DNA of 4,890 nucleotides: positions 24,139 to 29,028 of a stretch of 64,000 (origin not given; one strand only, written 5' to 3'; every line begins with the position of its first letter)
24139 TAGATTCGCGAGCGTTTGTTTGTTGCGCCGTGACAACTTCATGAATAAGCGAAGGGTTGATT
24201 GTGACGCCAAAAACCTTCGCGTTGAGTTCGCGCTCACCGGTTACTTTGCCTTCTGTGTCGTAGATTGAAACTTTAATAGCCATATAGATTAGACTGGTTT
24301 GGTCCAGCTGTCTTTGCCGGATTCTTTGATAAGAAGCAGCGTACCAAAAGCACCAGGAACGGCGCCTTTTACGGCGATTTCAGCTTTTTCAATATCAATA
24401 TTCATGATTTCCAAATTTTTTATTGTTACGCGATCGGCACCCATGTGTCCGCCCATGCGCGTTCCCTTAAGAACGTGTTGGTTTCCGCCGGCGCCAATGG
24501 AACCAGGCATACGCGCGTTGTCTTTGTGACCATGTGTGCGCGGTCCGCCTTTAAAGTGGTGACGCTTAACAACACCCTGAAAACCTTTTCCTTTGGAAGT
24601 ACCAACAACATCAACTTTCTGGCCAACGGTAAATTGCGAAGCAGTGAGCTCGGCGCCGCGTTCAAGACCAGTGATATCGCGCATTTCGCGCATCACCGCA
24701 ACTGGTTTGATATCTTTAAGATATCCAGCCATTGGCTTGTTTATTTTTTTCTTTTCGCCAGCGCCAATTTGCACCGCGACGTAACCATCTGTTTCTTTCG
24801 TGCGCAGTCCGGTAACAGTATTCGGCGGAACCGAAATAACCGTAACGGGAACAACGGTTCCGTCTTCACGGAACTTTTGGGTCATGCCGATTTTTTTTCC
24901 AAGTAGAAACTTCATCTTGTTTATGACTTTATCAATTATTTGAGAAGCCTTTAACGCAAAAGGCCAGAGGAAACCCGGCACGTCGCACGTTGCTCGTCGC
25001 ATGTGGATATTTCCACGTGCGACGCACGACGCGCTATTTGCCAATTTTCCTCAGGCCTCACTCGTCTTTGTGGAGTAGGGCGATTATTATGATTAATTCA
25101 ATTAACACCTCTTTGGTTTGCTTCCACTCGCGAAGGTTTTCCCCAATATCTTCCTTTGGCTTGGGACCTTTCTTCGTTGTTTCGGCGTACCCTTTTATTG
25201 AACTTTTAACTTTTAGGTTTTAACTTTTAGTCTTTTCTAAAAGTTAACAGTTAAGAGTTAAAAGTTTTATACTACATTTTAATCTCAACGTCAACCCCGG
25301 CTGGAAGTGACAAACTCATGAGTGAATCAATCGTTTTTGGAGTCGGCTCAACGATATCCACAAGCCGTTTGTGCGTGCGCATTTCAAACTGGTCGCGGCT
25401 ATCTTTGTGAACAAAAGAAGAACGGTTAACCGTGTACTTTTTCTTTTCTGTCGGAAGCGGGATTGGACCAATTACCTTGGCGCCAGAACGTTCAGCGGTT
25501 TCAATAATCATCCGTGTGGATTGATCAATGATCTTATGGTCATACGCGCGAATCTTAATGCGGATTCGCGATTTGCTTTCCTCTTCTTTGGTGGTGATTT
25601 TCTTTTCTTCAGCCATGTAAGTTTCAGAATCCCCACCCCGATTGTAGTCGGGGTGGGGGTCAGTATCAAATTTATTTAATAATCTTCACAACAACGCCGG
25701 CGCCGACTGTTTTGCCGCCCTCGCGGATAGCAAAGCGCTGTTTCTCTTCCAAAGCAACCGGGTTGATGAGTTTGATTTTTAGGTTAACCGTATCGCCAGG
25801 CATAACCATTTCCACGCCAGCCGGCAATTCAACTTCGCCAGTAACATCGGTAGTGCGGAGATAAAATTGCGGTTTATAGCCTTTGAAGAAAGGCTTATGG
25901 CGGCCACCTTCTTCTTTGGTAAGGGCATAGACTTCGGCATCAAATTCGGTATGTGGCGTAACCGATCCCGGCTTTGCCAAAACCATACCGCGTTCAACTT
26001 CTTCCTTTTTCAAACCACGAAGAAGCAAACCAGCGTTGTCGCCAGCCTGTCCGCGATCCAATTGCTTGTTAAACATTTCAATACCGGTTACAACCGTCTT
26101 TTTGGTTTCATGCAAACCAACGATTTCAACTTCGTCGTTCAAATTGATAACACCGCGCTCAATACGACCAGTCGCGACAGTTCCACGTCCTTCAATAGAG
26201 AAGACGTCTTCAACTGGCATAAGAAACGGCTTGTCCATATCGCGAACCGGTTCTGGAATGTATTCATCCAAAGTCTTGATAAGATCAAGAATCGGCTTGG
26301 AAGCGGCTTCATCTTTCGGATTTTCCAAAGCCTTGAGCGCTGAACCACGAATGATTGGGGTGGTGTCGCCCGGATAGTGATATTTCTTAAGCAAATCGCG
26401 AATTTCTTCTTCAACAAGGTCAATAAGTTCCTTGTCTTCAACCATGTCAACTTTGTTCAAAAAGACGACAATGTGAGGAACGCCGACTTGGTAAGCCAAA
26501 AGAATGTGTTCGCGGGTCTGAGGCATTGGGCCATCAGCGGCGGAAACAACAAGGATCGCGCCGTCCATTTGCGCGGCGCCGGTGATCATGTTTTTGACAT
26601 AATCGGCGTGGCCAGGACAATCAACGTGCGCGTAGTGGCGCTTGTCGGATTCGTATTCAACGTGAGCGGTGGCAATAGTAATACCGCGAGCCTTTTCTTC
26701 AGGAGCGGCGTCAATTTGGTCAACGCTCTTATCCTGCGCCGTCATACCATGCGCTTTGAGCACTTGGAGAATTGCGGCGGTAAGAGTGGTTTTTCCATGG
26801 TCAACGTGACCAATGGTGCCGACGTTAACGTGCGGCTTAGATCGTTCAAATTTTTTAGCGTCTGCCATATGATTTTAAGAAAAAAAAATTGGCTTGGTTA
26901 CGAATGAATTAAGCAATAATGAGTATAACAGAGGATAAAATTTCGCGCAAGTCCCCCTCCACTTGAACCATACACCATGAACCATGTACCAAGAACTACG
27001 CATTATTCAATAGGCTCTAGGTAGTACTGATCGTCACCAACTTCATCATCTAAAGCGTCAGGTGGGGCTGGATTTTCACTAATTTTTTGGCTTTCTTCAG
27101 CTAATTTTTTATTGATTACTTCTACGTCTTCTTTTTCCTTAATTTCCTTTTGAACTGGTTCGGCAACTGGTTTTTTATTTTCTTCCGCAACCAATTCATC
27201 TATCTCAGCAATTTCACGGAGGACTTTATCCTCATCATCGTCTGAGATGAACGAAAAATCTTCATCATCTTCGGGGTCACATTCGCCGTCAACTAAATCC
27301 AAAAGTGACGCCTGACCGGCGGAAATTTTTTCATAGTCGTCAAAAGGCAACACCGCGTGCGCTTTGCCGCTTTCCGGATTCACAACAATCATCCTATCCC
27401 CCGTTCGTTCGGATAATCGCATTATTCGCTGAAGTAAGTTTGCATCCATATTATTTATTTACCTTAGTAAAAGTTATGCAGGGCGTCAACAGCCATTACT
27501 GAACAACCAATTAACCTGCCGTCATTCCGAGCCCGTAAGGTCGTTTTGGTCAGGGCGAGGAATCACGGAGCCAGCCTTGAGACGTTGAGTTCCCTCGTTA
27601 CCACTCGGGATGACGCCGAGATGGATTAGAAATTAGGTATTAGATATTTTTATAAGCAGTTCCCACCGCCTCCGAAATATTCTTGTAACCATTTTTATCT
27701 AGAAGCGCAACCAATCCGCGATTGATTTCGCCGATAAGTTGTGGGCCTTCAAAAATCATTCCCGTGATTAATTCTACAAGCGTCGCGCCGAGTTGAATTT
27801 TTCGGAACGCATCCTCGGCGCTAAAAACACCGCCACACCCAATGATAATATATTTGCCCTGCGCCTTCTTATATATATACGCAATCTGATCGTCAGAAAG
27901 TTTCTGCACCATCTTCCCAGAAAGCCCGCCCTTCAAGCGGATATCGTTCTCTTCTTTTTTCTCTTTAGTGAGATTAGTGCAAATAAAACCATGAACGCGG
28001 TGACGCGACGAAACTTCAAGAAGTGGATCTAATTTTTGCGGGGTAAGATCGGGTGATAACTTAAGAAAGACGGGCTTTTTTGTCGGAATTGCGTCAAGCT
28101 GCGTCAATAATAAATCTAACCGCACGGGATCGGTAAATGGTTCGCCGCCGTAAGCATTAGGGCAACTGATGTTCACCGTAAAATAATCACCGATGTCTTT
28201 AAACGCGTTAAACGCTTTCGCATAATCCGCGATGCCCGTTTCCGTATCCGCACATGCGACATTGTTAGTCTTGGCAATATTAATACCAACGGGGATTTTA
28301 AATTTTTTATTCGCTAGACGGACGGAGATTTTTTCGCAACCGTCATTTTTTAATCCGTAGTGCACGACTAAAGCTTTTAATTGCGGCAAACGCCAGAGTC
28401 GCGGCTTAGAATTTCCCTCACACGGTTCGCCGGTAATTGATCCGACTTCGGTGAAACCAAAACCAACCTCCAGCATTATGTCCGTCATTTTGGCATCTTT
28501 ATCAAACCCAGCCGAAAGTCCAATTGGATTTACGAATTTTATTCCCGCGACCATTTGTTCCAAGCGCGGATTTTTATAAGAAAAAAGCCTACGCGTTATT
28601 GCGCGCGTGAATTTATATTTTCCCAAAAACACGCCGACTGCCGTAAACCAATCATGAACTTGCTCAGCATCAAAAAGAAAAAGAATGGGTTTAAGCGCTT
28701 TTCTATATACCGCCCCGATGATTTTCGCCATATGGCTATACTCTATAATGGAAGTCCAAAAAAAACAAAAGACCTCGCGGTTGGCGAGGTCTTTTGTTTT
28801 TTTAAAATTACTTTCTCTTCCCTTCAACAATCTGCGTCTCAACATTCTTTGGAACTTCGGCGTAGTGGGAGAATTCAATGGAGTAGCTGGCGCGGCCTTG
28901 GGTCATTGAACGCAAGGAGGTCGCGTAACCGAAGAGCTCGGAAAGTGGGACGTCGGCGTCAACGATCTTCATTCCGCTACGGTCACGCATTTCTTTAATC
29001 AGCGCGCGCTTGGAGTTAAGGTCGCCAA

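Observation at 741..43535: Dispersed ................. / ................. repeat family in intergenic regions, usually as inverted pairs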

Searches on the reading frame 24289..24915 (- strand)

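Call 64: search_protein_families(library=pfam, proteins=[window:24289-24915:-])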
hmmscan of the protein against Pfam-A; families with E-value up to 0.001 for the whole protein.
window:24289-24915:- (208 aa): 1 family
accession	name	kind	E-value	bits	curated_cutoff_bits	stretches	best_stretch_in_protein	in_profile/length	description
PF00297.29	Ribosomal_L3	-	4.6e-15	55.9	22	1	91-176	208-291/369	Ribosomal protein L3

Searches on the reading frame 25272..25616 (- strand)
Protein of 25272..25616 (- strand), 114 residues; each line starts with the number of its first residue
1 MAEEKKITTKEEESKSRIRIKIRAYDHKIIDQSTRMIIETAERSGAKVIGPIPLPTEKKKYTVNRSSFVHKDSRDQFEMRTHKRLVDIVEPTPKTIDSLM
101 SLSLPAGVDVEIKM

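Call 64: search_protein_families(library=pfam, proteins=[window:25272-25616:-])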
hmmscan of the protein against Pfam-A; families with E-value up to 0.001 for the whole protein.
window:25272-25616:- (114 aa): 1 family
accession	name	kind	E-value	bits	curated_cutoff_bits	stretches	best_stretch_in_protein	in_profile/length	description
PF00338.27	Ribosomal_S10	-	7e-37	126.1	21.2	1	19-113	1-98/98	Ribosomal protein S10p/S20e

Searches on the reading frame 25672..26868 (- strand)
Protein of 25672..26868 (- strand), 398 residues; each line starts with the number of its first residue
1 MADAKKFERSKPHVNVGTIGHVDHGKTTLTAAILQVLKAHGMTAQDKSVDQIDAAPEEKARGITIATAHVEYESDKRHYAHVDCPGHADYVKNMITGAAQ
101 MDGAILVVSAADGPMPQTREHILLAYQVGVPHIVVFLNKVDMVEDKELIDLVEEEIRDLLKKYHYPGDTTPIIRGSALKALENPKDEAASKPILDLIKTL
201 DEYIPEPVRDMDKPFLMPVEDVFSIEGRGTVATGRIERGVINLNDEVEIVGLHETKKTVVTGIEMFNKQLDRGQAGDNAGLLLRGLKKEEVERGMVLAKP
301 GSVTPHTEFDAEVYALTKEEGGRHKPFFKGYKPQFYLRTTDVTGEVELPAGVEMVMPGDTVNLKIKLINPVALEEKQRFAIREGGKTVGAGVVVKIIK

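Call 9: find_encoding_contigs(protein=window:25672-26868:-, flank=10000, max_places=10)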
Protein window:25672-26868:- (398 aa): no gene with exactly this product is on record in the collection.

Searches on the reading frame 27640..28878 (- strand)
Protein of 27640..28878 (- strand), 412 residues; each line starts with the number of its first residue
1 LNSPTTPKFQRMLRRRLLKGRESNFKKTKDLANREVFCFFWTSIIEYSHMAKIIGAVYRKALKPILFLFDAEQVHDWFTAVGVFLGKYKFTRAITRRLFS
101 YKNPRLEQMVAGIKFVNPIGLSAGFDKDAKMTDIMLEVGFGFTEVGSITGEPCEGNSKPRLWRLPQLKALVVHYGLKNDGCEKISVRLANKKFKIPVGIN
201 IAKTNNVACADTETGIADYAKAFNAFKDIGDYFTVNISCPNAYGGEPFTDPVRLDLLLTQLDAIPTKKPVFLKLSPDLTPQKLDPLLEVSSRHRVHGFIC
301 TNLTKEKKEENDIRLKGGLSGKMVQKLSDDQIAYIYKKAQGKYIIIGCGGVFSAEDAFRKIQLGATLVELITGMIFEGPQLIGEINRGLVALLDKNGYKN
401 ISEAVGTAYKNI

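Call 12: search_protein_families(library=pfam, proteins=[window:27640-28878:-])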
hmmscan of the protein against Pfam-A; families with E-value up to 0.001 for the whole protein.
window:27640-28878:- (412 aa): 1 family
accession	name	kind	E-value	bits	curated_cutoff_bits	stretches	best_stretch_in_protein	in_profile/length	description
PF01180.27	DHO_dh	-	1.1e-59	202.4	27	1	106-393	2-291/291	Dihydroorotate dehydrogenase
